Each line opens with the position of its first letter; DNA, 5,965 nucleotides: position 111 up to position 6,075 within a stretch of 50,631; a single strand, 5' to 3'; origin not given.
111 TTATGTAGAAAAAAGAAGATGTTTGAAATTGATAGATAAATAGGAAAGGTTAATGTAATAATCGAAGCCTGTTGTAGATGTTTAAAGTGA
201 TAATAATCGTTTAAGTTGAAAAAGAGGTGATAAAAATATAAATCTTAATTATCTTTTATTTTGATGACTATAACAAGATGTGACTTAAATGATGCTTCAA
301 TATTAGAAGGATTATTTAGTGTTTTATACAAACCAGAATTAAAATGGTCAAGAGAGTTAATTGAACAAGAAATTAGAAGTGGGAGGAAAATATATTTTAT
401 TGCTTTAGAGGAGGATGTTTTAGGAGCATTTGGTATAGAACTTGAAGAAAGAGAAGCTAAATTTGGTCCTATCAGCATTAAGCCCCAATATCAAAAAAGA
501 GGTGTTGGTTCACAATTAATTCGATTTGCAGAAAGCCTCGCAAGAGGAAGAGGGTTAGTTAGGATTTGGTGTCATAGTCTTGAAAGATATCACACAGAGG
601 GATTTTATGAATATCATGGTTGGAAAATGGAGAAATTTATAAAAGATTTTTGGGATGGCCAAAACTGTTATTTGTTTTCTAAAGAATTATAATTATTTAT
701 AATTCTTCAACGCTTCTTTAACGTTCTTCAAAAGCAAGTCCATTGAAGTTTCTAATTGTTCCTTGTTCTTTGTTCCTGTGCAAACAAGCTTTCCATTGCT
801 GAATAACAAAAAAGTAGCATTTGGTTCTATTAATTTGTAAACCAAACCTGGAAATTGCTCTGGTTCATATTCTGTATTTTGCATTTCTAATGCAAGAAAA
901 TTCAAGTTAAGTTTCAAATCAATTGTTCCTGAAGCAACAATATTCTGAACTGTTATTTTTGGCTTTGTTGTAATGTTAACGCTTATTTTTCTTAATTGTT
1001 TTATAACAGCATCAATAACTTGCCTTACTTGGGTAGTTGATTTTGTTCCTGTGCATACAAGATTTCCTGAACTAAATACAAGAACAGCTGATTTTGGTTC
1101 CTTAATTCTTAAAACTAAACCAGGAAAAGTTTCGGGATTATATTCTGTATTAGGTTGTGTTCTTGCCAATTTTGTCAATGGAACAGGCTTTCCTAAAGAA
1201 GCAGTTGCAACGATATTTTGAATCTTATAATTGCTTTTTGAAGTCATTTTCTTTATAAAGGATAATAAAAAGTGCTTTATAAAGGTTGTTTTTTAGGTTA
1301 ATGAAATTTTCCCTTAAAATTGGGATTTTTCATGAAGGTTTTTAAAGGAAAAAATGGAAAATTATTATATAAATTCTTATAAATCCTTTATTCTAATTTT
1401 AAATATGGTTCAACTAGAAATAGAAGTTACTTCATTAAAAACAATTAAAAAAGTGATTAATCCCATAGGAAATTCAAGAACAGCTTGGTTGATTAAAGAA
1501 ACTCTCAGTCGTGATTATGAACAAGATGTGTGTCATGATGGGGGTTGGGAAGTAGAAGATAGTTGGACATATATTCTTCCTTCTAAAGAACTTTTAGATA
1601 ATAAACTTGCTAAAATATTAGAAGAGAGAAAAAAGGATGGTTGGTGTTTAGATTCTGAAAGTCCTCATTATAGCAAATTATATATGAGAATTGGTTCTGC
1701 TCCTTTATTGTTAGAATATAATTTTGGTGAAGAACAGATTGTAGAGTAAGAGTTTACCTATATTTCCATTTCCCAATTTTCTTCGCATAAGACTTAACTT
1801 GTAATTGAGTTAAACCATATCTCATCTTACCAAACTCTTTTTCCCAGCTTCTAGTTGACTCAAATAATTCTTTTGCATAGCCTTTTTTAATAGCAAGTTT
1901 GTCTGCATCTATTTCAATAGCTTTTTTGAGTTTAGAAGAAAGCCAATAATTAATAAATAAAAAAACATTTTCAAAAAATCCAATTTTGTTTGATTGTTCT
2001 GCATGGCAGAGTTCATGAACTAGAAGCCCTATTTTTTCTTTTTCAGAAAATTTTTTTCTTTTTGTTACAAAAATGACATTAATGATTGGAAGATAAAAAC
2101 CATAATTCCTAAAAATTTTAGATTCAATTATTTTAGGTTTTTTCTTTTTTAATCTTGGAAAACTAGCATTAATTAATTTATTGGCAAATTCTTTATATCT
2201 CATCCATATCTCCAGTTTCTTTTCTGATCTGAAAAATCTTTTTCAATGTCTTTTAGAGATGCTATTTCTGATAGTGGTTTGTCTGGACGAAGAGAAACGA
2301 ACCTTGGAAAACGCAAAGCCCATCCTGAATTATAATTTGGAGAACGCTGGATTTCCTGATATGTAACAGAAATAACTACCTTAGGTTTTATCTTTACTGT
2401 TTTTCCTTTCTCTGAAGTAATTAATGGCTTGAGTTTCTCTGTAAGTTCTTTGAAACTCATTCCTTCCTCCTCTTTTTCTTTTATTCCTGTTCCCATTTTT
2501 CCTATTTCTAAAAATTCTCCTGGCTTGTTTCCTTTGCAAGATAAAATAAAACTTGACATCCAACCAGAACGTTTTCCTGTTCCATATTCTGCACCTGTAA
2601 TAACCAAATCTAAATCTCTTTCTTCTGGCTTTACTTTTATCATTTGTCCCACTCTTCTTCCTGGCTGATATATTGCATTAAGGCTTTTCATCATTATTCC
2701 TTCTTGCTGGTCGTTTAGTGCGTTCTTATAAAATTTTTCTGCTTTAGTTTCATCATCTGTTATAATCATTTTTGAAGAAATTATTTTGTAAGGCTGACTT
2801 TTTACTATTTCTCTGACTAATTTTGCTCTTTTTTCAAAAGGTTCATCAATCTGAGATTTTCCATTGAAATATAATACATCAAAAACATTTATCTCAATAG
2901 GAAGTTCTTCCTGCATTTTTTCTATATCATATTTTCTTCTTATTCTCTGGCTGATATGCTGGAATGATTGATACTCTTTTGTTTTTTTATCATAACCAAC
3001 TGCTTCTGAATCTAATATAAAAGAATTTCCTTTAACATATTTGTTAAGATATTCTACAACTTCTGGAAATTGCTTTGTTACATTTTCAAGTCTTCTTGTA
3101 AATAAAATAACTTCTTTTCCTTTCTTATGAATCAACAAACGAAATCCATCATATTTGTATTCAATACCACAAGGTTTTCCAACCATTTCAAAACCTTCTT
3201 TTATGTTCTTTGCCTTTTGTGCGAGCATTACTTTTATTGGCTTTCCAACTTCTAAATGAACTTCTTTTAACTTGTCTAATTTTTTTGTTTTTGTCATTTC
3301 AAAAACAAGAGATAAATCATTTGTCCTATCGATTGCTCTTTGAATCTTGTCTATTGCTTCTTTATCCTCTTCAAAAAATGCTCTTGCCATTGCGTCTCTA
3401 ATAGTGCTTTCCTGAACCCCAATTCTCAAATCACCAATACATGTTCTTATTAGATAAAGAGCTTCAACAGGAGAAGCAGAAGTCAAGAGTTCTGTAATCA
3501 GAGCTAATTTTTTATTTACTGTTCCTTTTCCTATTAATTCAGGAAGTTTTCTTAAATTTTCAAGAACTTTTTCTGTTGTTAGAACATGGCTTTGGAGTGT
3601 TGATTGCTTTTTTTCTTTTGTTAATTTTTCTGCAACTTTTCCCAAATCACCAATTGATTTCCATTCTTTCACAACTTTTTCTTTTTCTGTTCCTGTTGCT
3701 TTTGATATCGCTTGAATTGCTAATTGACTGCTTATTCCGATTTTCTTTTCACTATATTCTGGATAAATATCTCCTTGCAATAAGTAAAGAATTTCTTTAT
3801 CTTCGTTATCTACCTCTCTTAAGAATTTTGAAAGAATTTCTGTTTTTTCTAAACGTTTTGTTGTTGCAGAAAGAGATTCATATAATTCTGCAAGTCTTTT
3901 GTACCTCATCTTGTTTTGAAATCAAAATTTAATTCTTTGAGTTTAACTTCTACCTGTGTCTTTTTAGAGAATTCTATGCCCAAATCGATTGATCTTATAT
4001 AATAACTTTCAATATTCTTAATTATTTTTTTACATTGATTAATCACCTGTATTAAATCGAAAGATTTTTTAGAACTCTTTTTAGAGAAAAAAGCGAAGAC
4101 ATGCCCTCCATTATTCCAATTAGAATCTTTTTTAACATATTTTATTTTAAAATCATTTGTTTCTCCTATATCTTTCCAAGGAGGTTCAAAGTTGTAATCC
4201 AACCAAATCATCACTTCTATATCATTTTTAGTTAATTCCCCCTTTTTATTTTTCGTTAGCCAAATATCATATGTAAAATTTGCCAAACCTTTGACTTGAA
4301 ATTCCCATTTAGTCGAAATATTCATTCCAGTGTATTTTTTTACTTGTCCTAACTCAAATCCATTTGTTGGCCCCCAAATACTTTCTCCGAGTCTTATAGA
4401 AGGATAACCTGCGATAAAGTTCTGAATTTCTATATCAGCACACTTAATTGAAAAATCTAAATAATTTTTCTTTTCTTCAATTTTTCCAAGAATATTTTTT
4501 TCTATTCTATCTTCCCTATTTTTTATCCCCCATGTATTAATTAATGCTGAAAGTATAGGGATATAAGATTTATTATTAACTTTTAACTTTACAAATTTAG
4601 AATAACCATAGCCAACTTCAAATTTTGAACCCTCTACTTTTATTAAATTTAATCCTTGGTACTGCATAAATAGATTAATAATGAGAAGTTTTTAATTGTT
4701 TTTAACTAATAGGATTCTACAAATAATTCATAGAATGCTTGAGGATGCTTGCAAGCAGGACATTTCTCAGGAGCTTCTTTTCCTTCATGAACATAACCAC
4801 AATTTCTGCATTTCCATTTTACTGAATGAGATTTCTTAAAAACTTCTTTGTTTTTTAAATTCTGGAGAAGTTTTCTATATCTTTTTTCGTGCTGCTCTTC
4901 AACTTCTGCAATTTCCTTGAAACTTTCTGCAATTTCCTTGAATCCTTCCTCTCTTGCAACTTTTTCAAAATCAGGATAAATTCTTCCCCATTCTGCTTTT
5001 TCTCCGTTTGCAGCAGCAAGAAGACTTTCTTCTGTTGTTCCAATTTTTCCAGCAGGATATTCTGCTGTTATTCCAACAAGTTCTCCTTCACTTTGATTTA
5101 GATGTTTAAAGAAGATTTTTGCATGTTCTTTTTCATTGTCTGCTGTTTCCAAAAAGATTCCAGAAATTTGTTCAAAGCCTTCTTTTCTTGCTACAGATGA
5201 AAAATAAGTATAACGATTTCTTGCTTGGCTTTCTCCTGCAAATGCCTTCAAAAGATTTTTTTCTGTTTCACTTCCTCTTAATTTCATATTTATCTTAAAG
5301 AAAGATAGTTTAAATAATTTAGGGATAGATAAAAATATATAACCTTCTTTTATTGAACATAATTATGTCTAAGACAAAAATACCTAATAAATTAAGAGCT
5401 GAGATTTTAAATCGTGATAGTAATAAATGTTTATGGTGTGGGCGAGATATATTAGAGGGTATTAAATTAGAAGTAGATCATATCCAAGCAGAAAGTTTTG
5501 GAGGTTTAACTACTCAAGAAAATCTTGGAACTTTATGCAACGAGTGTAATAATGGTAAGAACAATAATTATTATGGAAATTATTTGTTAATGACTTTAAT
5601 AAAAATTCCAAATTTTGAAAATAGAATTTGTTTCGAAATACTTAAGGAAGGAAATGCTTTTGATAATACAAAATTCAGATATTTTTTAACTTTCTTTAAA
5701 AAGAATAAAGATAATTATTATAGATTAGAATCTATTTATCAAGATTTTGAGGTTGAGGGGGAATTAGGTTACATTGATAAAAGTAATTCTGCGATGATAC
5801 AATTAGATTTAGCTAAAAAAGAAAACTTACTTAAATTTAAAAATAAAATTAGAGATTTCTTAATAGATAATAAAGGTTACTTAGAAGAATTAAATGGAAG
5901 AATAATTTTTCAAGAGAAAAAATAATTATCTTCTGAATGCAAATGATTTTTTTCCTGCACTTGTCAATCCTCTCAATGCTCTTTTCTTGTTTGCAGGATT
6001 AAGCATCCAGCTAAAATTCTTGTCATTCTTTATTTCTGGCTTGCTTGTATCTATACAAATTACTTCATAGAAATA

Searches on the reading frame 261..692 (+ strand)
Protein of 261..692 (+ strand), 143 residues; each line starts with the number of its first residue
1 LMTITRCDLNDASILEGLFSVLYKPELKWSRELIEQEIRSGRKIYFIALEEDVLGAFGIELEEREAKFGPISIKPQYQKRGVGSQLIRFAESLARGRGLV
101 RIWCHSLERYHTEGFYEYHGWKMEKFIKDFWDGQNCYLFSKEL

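Call 11: search_protein_families(library=pfam, proteins=[window:261-692:+])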
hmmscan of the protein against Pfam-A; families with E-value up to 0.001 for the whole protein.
window:261-692:+ (143 aa): 3 families
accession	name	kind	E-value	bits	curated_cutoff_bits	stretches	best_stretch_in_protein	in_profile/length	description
PF13508.13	Acetyltransf_7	-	6.3e-10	39.7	27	1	44-122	4-83/84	Acetyltransferase (GNAT) domain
PF00583.31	Acetyltransf_1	-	1.1e-09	39.1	20.7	1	28-120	21-115/116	Acetyltransferase (GNAT) family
PF13673.13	Acetyltransf_10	-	2.1e-06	28.2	23.6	1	31-123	19-109/128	Acetyltransferase (GNAT) domain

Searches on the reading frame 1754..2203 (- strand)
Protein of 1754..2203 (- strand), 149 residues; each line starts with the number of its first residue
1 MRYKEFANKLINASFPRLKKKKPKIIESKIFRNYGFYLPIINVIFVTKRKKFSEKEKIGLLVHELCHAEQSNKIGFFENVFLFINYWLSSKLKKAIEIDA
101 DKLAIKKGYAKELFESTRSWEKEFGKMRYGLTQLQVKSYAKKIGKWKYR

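Call 63: search_protein_families(library=pfam, proteins=[window:1754-2203:-], max_evalue=0.01)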
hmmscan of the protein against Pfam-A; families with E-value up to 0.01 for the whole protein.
window:1754-2203:- (149 aa): 2 families
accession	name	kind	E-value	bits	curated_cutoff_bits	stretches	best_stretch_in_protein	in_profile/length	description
PF20573.4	DUF6782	-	6.2e-06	26.1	27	1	23-104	57-134/241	Putative metallopeptidase family (DUF6782)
PF18894.6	PhageMetallopep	-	0.0072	16.9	23.7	0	49-72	74-96/134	Putative phage metallopeptidase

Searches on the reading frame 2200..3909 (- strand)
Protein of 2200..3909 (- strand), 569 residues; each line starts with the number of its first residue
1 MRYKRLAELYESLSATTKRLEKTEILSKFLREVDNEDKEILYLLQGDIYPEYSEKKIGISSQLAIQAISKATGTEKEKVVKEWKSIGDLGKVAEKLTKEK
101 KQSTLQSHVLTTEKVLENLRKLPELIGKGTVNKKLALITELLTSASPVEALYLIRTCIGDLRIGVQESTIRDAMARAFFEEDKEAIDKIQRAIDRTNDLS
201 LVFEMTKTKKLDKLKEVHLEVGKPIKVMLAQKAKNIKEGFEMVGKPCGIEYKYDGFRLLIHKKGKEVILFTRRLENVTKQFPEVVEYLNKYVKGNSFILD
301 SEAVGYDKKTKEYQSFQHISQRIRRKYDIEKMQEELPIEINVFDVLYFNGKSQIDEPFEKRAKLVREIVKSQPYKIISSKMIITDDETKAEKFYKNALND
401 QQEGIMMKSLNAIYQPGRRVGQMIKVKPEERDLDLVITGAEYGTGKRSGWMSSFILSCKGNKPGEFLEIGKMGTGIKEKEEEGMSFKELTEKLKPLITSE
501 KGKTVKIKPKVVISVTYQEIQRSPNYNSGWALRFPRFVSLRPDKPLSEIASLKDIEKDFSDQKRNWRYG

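Call 63: search_protein_families(library=pfam, proteins=[window:2200-3909:-], max_evalue=0.01)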
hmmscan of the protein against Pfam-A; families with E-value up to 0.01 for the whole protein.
window:2200-3909:- (569 aa): 4 families
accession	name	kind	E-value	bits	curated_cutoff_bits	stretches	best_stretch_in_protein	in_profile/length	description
PF01068.26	DNA_ligase_A_M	-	2.3e-55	187.9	26.2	1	228-427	2-204/204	ATP dependent DNA ligase domain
PF04675.19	DNA_ligase_A_N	-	1.4e-39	136.5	24.6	1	3-175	2-174/174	DNA ligase N terminus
PF04679.21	DNA_ligase_A_C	-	3.6e-13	50.2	27.5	1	447-544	1-94/94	ATP dependent DNA ligase C terminal region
PF16542.10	PNKP_ligase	-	0.0046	16.7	28.2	1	303-444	181-321/377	PNKP adenylyltransferase domain, ligase domain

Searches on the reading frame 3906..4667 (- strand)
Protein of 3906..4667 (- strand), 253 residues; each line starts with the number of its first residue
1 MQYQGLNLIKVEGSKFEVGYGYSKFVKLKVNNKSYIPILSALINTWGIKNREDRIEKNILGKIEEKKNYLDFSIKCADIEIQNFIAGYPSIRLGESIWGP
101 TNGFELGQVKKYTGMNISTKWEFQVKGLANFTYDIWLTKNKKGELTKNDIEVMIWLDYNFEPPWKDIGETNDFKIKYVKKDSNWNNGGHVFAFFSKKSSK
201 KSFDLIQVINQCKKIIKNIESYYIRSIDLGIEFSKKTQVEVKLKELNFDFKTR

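Call 63: search_protein_families(library=pfam, proteins=[window:3906-4667:-], max_evalue=0.01)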
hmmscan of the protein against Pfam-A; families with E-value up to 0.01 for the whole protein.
window:3906-4667:- (253 aa): 1 family
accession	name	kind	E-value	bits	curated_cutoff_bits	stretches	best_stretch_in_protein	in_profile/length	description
PF01670.23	Glyco_hydro_12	-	1.1e-09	39.1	27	1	109-237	61-193/207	Glycosyl hydrolase family 12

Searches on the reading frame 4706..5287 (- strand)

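Call 63: search_protein_families(library=pfam, proteins=[window:4706-5287:-], max_evalue=0.01)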
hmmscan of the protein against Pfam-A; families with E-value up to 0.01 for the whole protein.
window:4706-5287:- (193 aa): 10 families
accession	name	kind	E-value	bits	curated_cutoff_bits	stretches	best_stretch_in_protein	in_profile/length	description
PF02915.23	Rubrerythrin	-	9.8e-32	110.6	22.8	1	10-141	1-137/137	Rubrerythrin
PF21349.2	RUBY_RBDX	-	2.6e-15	56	26.5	1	158-187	1-30/30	Rubrerythrin, rubredoxin-like domain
PF00210.30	Ferritin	-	2.7e-12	47.3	24.5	1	10-145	2-140/142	Ferritin-like domain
PF23458.2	DUF7130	-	8.1e-06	26.1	35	1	129-183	27-80/89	Domain of unknown function (DUF7130)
PF01155.25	HypA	-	0.0015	19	28.9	1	109-183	16-96/112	Hydrogenase/urease nickel incorporation, metallochaperone, hypA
PF23470.1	Zn_ribbon_PF0610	-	0.0058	16.8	26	0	159-180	3-25/39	PF0610 rubredoxin-like zinc beta-ribbon domain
PF20229.3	ChrB_N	-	0.0065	16.8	23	1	61-156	38-132/159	Protein ChrB, N-terminal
PF23455.1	DUF7129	-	0.0065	16.6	30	0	157-180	11-34/45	Domain of unknown function (DUF7129)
PF03232.19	COQ7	-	0.0072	16.4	23.5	0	17-98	12-88/169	Ubiquinone biosynthesis protein COQ7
PF09334.17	tRNA-synt_1g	-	0.0094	15.2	20.1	0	117-184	79-147/391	tRNA synthetases class I (M)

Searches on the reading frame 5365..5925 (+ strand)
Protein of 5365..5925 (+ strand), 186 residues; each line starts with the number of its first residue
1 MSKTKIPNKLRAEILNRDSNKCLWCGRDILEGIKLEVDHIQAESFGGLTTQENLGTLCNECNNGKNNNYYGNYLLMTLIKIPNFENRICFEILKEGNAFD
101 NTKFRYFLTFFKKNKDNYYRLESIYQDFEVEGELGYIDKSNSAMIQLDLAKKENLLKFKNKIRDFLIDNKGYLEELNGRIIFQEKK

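Call 63: search_protein_families(library=pfam, proteins=[window:5365-5925:+], max_evalue=0.01)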
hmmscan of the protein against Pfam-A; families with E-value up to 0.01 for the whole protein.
window:5365-5925:+ (186 aa): 3 families
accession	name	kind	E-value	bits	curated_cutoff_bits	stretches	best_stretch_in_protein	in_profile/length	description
PF14279.12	HNH_5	-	6.1e-09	36.1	27.5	1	22-68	1-46/56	HNH endonuclease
PF01844.29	HNH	-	6.9e-09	36.2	21.4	1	22-67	1-46/47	HNH endonuclease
PF02945.21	Endonuclease_7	-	0.0017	18.6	23.6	1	4-64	8-62/82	Recombination endonuclease VII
